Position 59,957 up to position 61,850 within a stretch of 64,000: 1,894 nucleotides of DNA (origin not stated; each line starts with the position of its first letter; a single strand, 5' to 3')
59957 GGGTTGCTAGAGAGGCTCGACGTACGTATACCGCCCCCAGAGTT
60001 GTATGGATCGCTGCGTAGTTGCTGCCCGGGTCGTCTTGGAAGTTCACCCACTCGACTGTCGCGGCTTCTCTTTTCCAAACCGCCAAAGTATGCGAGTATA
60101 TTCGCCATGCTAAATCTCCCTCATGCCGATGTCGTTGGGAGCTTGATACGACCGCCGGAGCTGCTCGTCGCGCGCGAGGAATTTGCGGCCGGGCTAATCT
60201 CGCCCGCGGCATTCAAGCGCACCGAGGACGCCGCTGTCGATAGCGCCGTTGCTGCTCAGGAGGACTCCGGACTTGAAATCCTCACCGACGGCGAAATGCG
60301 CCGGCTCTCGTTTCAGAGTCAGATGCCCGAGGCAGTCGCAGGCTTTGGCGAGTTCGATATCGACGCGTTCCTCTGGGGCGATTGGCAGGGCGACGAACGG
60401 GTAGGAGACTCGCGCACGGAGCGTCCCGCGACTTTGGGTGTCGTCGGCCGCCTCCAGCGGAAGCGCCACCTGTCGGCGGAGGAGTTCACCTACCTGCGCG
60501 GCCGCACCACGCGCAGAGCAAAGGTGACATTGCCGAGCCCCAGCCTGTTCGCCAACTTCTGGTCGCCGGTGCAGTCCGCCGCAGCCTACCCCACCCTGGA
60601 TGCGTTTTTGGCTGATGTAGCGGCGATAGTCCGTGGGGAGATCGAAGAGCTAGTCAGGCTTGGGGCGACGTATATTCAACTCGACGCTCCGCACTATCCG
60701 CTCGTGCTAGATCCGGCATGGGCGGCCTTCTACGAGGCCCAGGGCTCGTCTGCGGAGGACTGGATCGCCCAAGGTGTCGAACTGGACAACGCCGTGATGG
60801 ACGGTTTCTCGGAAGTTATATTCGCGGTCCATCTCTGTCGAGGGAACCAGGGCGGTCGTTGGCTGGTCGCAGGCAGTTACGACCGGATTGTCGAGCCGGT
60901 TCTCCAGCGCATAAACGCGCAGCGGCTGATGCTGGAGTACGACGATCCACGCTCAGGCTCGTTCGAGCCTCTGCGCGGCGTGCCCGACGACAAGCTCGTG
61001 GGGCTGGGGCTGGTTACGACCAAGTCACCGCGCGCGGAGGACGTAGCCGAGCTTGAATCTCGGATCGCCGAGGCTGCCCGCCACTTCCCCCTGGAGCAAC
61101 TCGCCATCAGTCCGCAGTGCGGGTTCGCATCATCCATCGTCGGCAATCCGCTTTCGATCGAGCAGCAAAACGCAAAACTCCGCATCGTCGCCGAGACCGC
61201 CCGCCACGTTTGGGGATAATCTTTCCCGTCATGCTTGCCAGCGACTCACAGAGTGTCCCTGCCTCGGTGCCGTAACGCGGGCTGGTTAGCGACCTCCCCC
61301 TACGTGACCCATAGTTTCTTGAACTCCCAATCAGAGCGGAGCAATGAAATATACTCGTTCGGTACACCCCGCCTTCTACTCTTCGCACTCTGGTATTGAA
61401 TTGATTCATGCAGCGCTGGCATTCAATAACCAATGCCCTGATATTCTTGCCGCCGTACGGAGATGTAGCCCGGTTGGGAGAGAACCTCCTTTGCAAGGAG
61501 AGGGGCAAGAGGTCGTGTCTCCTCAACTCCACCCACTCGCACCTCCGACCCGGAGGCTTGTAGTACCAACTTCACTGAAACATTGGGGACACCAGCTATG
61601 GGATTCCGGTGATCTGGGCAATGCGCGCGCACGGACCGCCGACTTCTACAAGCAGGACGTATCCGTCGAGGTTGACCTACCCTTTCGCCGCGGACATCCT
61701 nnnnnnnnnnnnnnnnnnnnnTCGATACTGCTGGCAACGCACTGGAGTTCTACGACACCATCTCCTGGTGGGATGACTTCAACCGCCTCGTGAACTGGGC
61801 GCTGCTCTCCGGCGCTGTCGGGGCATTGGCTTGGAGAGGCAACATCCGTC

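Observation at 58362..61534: Intact tRNA-Ala and a degenerate tRNA-Ala copy 3.1 kb downstream bracket the islet plus a MetE-like gene: footprint of integration at a tRNA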

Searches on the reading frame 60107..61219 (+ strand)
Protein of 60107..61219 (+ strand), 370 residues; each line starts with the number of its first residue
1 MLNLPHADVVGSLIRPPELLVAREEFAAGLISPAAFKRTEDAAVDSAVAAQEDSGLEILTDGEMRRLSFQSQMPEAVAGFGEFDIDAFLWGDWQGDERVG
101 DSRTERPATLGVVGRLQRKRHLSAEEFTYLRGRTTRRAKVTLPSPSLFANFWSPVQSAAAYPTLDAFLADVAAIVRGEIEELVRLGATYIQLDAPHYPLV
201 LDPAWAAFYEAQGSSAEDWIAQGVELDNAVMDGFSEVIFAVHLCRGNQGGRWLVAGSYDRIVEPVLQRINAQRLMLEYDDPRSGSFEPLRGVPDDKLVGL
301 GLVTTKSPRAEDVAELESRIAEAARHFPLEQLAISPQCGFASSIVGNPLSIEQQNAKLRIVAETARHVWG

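Call 12: search_protein_families(library=pfam, proteins=[window:60107-61219:+], max_evalue=0.1)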
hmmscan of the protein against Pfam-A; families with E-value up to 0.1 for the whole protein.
window:60107-61219:+ (370 aa): 1 family
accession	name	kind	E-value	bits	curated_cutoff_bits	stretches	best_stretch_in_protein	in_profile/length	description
PF01717.24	Meth_synt_2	-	5.9e-18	65.7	21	1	9-342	5-305/324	Cobalamin-independent synthase, Catalytic domain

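Call 13: search_protein_families(library=ncbifam, proteins=[window:60107-61219:+], max_evalue=0.1)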
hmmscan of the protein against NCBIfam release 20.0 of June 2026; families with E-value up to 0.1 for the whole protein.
window:60107-61219:+ (370 aa): 7 families
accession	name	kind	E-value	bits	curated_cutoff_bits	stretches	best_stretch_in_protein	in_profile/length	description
NF005085.0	PRK06520.1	subfamily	1.6e-64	218.3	313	1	6-369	9-368/368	5-methyltetrahydropteroyltriglutamate--homocysteine S-methyltransferase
NF004875.0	PRK06233.1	equivalog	1.1e-58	198.8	576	1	6-369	11-372/373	vitamin B12 independent methionine synthase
NF003317.0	PRK04326.1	equivalog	3.9e-27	95.3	406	1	7-341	11-301/340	methionine synthase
NF003556.0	PRK05222.1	equivalog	1.2e-13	51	541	2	9-195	424-595/750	5-methyltetrahydropteroyltriglutamate--homocysteine S-methyltransferase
TIGR01371.1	met_syn_B12ind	equivalog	4.6e-13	49.1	929.95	2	8-195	429-601/754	5-methyltetrahydropteroyltriglutamate--homocysteine S-methyltransferase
NF006589.0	PRK09121.1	equivalog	9.2e-12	44.6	392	1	7-365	7-333/342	methionine synthase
NF002119.0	PRK00957.1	equivalog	7.7e-11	41.7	258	2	293-342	235-284/306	methionine synthase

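Call 14: find_encoding_contigs(protein=window:60107-61219:+, flank=10000, max_places=10)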
Protein window:60107-61219:+ (370 aa): no gene with exactly this product is on record in the collection.

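Call 16: find_homologous_proteins(query=window:60107-61219:+)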
Query window:60107-61219:+ (370 aa): 8000 proteins with E <= 0.001 among 8000 candidates; the best 120 are listed.
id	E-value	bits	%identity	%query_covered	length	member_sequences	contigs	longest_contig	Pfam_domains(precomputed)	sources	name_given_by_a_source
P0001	9.3e-204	694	84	100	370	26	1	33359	PF01717.25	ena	-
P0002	1.5e-203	694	85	100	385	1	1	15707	PF01717.25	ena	-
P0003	6.0e-203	692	82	100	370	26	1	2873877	PF01717.25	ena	-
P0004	2.6e-199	680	81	100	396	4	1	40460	PF01717.25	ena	-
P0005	1.9e-193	660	80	99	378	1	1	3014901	PF01717.25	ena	-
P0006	7.3e-193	659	79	99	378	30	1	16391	PF01717.25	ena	-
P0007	1.5e-192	658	79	100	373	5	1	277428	PF01717.25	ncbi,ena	-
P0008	1.5e-191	654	79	100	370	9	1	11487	PF01717.25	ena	-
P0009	2.4e-191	654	79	100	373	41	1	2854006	PF01717.25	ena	-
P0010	1.4e-190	651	79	100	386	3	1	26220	PF01717.25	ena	-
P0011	2.0e-190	651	79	99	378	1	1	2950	PF01717.25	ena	-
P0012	2.3e-190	650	84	95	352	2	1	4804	PF01717.25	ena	-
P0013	1.5e-189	648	78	100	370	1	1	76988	PF01717.25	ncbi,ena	-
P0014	2.7e-189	647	77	100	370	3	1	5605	PF01717.25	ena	-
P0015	3.0e-189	647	78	100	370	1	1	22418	PF01717.25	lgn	-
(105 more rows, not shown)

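Call 17: find_encoding_contigs(protein=P0003, flank=10000, max_places=3)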
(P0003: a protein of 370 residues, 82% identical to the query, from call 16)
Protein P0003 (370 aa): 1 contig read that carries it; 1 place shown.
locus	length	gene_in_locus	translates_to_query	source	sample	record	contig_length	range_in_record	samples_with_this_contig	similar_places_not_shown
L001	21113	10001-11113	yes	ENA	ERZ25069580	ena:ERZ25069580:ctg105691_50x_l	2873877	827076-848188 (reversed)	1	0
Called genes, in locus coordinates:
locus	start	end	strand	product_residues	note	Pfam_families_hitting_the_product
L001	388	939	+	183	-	PF04893:Yip1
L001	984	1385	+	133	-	PF03928:HbpS-like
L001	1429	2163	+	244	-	PF00106:adh_short, PF08659:KR, PF13561:adh_short_C2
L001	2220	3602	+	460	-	PF22039:HUTI_composite_bact (weak), PF01979:Amidohydro_1, PF07969:Amidohydro_3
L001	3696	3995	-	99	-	PF00708:Acylphosphatase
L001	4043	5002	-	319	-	PF12849:PBP_like_2, PF01547:SBP_bac_1 (faint), PF12727:PBP_like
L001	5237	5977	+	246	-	PF03824:NicO, PF13386:DsbD_2 (faint)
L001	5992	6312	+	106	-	-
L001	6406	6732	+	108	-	PF08818:DUF1801 (faint)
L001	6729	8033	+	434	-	PF00919:UPF0004, PF04055:Radical_SAM, PF01938:TRAM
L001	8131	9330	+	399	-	PF02445:NadA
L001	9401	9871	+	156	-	PF00034:Cytochrom_C, PF13442:Cytochrome_CBB3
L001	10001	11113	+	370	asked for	PF01717:Meth_synt_2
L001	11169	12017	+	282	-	PF02749:QRPTase_N, PF01729:QRPTase_C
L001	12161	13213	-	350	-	-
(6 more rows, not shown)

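Call 18: find_encoding_contigs(protein=P0001, flank=10000, max_places=3)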
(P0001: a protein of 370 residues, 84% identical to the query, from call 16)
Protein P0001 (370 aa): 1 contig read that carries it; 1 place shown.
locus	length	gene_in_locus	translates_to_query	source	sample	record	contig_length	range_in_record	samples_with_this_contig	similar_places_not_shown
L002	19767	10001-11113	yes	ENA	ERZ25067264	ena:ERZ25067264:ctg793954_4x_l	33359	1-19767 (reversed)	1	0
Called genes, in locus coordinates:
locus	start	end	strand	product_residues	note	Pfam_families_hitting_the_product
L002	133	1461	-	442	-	PF21760:SecD_1st, PF22599:SecDF_P1_head, PF02355:SecD_SecF_C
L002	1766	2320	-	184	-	PF01327:Pep_deformylase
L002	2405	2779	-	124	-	PF01323:DSBA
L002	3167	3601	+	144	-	PF02566:OsmC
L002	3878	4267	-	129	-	PF12034:YfbK_C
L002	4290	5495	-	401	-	PF12450:vWF_A, PF00092:VWA, PF13519:VWA_2, PF12034:YfbK_C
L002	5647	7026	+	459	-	PF00515:TPR_1 (faint), PF07719:TPR_2 (faint), PF13181:TPR_8 (faint), PF13371:TPR_9 (faint), PF13424:TPR_12 (faint), PF13428:TPR_14 (faint), PF13431:TPR_17 (faint), PF13414:TPR_11 (weak), +2 more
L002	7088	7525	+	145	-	-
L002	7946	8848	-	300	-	-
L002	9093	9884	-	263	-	PF00561:Abhydrolase_1, PF12146:Hydrolase_4, PF12697:Abhydrolase_6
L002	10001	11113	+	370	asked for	PF01717:Meth_synt_2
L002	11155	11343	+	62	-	PF21694:DNA_pol3_delta_C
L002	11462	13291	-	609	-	PF02384:N6_Mtase, PF07669:Eco57I (weak), PF01420:Methylase_S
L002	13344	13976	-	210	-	PF02384:N6_Mtase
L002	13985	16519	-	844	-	PF04313:HSDR_N (faint), PF13588:HSDR_N_2 (weak), PF04851:ResIII, PF00270:DEAD, PF18766:SWI2_SNF2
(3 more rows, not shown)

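Call 19: find_encoding_contigs(protein=P0005, flank=10000, max_places=3)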
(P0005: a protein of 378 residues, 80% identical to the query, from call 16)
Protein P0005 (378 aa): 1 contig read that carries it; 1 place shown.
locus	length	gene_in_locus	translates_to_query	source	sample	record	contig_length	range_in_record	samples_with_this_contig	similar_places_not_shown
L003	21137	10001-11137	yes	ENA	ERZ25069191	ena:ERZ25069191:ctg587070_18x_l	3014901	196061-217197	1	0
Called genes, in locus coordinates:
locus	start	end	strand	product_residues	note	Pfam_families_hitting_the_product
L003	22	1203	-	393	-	PF04860:Phage_portal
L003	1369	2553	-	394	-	PF27111:Rv1352 (faint), PF25390:WD40_RLD, PF13540:RCC1_2, PF25390:WD40_RLD, PF13540:RCC1_2, PF25390:WD40_RLD, PF13540:RCC1_2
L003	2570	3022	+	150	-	-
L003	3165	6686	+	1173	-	PF17757:UvrB_inter, PF02559:CarD_TRCF_RID, PF00270:DEAD, PF04851:ResIII, PF00271:Helicase_C, PF03461:TRCF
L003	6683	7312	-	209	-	PF14103:DUF4276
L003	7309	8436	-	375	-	PF02463:SMC_N, PF11398:DUF2813 (faint), PF13175:AAA_15, PF13476:AAA_23, PF13304:AAA_21, PF13175:AAA_15 (weak)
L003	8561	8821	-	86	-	-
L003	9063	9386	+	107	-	PF03461:TRCF (weak)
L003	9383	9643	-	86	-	-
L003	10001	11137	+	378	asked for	PF01717:Meth_synt_2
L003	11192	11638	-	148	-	-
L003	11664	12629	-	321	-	PF01012:ETF, PF00766:ETF_alpha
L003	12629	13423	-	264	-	PF01012:ETF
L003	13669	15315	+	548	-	PF02366:PMT (weak), PF13231:PMT_2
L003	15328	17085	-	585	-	-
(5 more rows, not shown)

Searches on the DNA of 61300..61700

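Call 6: search_rna_families(source=window, start=61300, end=61700, threshold=evalue, max_evalue=10, show_alignments=3)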
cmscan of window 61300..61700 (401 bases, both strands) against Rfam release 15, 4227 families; matches with E-value up to 10: 1.
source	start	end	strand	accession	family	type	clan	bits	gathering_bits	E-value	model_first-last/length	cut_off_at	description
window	61321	61366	-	RF00533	snoMe18S-Gm1358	Gene; snRNA; snoRNA; CD-box;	-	15.8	50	3.7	1-79/79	no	Small nucleolar RNA Me18S-Gm1358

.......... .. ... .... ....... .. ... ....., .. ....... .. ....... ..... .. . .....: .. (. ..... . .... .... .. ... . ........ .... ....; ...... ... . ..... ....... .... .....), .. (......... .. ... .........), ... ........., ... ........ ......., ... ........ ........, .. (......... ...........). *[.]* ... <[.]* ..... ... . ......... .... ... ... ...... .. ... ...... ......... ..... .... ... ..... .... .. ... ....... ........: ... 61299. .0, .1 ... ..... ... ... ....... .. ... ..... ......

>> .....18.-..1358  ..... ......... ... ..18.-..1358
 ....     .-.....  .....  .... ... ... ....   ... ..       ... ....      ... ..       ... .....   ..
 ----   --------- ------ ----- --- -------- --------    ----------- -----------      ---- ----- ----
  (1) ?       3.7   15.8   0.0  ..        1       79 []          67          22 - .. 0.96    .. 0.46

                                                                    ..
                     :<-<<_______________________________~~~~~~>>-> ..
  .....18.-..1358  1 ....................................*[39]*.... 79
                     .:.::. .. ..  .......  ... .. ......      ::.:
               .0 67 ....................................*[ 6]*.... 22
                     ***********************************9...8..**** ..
